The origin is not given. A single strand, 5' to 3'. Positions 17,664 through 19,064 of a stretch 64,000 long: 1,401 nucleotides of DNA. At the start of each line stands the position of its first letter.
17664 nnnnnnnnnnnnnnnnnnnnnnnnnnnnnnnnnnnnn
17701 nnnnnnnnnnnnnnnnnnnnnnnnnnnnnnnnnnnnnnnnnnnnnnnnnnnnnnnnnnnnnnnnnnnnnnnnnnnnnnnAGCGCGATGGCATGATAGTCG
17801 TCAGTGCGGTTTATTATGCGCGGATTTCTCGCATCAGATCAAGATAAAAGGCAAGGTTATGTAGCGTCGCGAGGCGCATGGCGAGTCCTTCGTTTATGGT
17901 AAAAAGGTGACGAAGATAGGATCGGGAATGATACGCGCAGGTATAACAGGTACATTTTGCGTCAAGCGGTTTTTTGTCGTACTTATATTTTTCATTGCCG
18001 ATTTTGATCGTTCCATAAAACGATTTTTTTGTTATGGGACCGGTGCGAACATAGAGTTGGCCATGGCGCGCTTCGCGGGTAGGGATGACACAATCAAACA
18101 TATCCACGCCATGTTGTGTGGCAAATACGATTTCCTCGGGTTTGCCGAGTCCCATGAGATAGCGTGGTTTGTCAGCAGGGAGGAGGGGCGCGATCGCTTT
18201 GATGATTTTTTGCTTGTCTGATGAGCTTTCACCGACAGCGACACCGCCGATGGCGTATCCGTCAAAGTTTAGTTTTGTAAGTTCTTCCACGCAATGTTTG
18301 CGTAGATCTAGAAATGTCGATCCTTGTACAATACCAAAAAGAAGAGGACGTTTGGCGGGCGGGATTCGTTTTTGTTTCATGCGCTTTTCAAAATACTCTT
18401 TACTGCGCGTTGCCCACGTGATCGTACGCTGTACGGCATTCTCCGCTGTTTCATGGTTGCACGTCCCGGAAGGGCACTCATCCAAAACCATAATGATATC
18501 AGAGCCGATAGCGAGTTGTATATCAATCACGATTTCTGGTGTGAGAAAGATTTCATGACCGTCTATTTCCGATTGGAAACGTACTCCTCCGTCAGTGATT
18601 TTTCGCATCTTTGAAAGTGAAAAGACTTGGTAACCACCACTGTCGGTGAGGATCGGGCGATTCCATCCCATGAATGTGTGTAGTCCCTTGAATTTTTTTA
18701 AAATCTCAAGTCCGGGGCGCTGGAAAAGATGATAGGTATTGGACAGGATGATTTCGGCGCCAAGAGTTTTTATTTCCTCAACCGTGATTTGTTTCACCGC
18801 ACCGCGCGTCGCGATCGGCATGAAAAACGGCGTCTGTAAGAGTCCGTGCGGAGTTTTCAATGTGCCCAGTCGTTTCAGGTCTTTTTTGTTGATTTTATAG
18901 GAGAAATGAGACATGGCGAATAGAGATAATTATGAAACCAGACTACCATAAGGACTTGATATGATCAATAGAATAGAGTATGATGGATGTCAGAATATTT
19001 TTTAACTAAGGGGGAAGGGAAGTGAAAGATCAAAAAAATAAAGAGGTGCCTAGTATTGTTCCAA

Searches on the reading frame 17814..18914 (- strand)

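Call 84: search_protein_families(library=pfam, proteins=[window:17814-18914:-], max_evalue=0.001)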
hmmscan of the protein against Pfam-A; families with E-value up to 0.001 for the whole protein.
window:17814-18914:- (366 aa): 1 family
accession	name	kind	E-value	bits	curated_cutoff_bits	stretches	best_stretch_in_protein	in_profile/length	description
PF01702.25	TGT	-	1.1e-141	472.4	26.3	1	14-366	3-337/357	Queuine tRNA-ribosyltransferase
